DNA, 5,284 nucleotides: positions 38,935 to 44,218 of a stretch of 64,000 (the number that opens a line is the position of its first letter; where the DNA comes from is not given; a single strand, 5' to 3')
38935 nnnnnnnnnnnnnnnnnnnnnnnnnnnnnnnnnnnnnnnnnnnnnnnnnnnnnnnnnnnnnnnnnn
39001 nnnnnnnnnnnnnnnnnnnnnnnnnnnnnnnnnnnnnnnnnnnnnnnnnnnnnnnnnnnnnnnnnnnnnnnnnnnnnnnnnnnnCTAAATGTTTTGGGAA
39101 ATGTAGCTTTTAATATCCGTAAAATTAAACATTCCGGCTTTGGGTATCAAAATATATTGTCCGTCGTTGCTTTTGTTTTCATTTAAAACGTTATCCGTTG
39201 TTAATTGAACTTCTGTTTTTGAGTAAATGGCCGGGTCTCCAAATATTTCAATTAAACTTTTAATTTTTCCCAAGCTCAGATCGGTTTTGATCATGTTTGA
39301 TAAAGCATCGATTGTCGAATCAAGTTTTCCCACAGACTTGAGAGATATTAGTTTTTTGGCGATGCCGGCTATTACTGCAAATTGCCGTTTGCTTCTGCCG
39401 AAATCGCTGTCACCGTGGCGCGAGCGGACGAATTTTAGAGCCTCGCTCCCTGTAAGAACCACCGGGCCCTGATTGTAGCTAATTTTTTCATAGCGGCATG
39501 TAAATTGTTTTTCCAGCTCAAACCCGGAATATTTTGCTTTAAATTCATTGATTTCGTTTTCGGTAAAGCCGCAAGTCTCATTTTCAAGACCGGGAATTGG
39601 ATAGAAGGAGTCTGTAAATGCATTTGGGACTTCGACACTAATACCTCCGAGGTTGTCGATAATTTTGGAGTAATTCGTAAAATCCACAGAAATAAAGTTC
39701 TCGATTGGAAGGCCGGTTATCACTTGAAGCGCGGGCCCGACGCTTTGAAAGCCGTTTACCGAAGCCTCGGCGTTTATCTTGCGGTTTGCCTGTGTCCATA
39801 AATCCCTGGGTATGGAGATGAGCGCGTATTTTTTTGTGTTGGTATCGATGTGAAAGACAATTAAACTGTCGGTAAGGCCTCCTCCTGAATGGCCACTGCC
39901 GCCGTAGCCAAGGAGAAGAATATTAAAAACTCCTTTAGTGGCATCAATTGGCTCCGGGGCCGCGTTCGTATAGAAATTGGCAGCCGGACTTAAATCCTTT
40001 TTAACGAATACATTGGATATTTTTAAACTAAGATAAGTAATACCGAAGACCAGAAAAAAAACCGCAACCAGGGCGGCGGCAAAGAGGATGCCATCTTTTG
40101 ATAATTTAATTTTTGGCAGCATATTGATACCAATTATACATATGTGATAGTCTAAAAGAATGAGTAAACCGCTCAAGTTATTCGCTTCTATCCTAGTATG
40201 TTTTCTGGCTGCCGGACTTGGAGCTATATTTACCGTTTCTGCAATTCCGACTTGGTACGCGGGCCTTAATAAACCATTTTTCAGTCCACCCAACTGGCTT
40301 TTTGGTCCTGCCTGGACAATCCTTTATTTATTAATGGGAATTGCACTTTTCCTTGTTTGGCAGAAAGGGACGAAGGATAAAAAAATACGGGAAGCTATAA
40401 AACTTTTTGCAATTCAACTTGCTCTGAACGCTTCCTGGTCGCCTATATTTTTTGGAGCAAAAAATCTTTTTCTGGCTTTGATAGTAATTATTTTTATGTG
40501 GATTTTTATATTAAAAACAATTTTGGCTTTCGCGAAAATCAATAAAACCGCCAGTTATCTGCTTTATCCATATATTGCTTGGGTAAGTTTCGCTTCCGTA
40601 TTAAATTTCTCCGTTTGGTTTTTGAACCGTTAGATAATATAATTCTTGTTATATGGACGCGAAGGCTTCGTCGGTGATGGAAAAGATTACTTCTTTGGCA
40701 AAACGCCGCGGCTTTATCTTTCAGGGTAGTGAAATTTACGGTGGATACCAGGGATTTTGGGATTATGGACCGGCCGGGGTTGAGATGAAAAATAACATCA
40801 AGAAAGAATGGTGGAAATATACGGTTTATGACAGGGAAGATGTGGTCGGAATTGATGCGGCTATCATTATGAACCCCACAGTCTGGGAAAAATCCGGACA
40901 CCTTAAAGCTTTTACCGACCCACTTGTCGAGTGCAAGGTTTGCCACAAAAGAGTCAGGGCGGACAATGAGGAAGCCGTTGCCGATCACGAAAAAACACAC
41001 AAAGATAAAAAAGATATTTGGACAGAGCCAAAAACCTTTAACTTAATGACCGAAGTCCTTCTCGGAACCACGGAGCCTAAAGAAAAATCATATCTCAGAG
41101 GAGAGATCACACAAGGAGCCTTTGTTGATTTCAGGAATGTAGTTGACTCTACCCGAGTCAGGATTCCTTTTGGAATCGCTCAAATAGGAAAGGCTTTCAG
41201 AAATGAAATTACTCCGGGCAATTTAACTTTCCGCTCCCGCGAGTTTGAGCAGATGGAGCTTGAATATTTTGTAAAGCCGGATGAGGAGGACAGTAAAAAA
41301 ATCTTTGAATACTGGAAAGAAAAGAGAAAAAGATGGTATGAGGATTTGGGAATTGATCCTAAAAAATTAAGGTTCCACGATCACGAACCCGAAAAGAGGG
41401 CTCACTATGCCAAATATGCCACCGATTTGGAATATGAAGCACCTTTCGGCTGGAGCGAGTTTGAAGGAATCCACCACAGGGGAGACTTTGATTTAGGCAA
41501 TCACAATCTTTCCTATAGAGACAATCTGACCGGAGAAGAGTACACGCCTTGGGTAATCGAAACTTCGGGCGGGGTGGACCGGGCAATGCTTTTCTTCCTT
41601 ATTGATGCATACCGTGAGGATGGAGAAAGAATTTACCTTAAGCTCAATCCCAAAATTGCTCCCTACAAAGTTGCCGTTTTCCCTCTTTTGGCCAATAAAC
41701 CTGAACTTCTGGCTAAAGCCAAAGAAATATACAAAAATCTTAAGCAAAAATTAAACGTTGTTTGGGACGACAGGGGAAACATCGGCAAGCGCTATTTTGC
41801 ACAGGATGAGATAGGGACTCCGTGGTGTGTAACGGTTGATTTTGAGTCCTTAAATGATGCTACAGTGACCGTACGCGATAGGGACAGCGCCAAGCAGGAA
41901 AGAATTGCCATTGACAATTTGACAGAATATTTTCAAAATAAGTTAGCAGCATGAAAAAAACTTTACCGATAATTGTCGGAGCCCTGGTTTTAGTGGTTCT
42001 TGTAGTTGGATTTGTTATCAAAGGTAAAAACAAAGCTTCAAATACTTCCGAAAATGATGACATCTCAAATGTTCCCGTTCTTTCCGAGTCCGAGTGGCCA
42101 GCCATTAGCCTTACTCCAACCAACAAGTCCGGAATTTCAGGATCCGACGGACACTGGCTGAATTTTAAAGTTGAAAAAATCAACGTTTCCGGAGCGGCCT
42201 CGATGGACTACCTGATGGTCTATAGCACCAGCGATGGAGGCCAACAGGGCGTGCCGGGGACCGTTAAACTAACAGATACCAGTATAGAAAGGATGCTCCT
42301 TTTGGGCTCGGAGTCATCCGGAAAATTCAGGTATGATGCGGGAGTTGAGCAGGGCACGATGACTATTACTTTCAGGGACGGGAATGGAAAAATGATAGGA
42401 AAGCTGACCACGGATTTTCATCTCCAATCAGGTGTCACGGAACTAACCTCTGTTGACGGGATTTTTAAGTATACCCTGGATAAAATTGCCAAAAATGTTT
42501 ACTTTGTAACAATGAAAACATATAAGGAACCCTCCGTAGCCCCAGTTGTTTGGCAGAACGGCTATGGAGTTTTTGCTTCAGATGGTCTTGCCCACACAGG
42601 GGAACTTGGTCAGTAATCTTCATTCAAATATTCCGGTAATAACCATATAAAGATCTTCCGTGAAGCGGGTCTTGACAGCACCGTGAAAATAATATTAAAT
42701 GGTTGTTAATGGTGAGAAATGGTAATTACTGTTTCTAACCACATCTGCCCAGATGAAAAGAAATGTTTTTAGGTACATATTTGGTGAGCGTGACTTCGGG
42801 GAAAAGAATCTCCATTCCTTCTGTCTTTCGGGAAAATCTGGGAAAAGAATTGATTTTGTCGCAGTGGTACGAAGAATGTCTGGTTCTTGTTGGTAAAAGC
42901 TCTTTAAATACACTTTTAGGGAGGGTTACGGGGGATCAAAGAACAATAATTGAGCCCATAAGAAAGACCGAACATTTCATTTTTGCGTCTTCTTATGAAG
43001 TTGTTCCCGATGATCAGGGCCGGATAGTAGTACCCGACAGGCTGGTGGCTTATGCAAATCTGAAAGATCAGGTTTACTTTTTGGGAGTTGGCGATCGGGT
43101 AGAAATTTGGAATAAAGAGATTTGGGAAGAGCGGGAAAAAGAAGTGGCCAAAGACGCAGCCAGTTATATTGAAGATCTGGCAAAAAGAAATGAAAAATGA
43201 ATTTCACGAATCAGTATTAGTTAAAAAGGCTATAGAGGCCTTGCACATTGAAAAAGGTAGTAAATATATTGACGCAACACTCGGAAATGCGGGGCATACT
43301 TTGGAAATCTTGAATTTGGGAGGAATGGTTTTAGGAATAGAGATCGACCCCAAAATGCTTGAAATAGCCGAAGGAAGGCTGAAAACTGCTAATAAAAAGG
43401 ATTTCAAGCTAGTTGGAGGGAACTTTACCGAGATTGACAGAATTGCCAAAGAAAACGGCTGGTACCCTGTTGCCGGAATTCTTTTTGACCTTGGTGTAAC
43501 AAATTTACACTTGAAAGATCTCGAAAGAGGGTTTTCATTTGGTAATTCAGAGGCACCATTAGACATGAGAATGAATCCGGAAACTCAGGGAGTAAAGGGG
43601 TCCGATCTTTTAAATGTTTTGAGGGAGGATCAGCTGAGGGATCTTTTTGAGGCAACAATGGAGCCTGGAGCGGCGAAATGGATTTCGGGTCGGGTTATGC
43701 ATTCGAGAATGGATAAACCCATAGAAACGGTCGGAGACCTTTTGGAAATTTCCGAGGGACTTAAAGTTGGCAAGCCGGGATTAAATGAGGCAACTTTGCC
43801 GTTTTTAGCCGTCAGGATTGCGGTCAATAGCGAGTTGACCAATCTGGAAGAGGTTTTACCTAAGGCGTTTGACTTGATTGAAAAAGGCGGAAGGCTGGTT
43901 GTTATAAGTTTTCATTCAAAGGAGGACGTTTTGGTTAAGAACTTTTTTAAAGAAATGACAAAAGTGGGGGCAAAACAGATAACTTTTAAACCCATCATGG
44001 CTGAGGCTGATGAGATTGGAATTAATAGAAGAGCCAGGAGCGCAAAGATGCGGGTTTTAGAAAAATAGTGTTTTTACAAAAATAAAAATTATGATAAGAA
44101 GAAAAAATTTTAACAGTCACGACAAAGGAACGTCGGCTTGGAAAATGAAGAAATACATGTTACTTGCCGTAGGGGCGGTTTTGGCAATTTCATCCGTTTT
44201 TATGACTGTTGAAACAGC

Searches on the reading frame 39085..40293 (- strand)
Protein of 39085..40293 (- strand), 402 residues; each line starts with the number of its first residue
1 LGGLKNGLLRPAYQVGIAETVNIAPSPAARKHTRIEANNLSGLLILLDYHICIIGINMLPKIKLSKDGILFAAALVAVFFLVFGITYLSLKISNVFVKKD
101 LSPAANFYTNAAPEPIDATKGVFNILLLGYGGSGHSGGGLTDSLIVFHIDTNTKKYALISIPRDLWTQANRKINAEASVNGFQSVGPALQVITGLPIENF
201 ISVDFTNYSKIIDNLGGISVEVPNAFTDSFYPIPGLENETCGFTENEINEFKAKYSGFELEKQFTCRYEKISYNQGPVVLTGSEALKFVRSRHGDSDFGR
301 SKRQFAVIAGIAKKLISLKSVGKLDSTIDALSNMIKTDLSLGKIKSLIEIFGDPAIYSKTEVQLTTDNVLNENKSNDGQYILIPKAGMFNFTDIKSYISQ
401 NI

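Call 9: search_protein_families(library=pfam, proteins=[window:39085-40293:-], max_evalue=0.001)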
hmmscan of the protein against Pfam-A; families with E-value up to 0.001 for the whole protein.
window:39085-40293:- (402 aa): 1 family
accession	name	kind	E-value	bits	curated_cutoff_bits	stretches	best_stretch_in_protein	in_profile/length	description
PF03816.19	LytR_cpsA_psr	-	4.1e-29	102.1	24.6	1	141-316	2-149/150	LytR_cpsA_psr family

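Call 84: find_related_loci(query=window:39085-40293:-, collection=metagenome_contigs, flank=10000)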
Query window:39085-40293:- (402 aa) in metagenome_contigs; peptide patterns used: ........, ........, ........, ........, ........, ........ (x = any residue, [..] = any of these).
205 stretches matched a pattern; 3 encode a relative of the query (tblastn E <= 1e-3); 3 distinct loci.
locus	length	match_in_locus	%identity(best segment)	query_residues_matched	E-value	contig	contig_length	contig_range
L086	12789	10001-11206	93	1-402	0e+0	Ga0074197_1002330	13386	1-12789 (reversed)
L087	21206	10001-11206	94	1-402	0e+0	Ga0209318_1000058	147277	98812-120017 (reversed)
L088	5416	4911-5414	99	1-168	1e-107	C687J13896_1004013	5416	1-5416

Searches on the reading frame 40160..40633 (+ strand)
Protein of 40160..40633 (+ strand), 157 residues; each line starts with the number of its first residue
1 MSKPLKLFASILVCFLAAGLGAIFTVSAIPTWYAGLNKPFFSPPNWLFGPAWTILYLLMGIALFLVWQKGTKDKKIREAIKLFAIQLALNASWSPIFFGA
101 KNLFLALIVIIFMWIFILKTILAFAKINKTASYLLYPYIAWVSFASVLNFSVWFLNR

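Call 61: search_protein_families(library=pfam, proteins=[window:40160-40633:+], max_evalue=0.01)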
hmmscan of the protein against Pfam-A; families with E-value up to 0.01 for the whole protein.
window:40160-40633:+ (157 aa): 2 families
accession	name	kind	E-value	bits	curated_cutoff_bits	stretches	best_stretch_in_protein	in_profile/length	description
PF03073.20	TspO_MBR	-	7.1e-52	175.5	24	1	11-153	2-144/145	TspO/MBR family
PF16327.10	CcmF_C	-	0.009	15.7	28.7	0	38-128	73-159/323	Cytochrome c-type biogenesis protein CcmF C-terminal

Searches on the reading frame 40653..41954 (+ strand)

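Call 9: search_protein_families(library=pfam, proteins=[window:40653-41954:+], max_evalue=0.001)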
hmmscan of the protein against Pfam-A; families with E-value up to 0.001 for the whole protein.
window:40653-41954:+ (433 aa): 2 families
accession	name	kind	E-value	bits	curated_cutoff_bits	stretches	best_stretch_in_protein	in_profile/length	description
PF03129.25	HGTP_anticodon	-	3.3e-19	69.3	21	1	339-429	1-93/94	Anticodon binding domain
PF00587.30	tRNA-synt_2b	-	4.2e-10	40.4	29.3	1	143-313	8-173/179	tRNA synthetase class II core domain (G, H, P, S and T)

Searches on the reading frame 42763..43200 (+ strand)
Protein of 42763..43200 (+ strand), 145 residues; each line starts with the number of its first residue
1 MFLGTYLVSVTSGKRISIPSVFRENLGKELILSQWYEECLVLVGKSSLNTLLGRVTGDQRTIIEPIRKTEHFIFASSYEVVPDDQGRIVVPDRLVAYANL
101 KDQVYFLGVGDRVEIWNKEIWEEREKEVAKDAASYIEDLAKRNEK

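Call 61: search_protein_families(library=pfam, proteins=[window:42763-43200:+], max_evalue=0.01)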
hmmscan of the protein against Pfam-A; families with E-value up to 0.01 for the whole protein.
window:42763-43200:+ (145 aa): 1 family
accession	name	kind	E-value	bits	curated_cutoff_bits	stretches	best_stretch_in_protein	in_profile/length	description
PF02381.23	MraZ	-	1.3e-18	67.1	23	2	73-131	1-59/72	MraZ protein, putative antitoxin-like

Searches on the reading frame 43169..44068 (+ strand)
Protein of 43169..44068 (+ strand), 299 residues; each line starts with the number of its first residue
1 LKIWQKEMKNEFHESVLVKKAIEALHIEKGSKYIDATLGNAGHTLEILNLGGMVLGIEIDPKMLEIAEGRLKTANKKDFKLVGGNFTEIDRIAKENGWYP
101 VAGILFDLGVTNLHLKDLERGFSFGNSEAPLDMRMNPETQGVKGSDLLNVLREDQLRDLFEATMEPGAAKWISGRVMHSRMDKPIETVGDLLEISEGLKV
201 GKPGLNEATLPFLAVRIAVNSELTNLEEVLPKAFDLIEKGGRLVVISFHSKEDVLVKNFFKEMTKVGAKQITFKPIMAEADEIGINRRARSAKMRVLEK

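Call 61: search_protein_families(library=pfam, proteins=[window:43169-44068:+], max_evalue=0.01)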
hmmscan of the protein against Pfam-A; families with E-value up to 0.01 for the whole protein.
window:43169-44068:+ (299 aa): 5 families
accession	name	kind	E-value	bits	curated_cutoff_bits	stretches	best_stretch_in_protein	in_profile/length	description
PF01795.25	Methyltransf_5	-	1.1e-73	248.8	27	1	12-299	3-308/309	MraW methylase family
PF13847.12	Methyltransf_31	-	7.5e-06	26.1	27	1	27-92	1-69/145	Methyltransferase domain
PF01209.24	Ubie_methyltran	-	6.1e-05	22.9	20.1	1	21-91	39-112/233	ubiE/COQ5 methyltransferase family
PF13649.12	Methyltransf_25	-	0.0059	17.7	27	0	35-90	3-59/97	Methyltransferase domain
PF08241.18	Methyltransf_11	-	0.0082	17.2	21.2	0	38-89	5-54/95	Methyltransferase domain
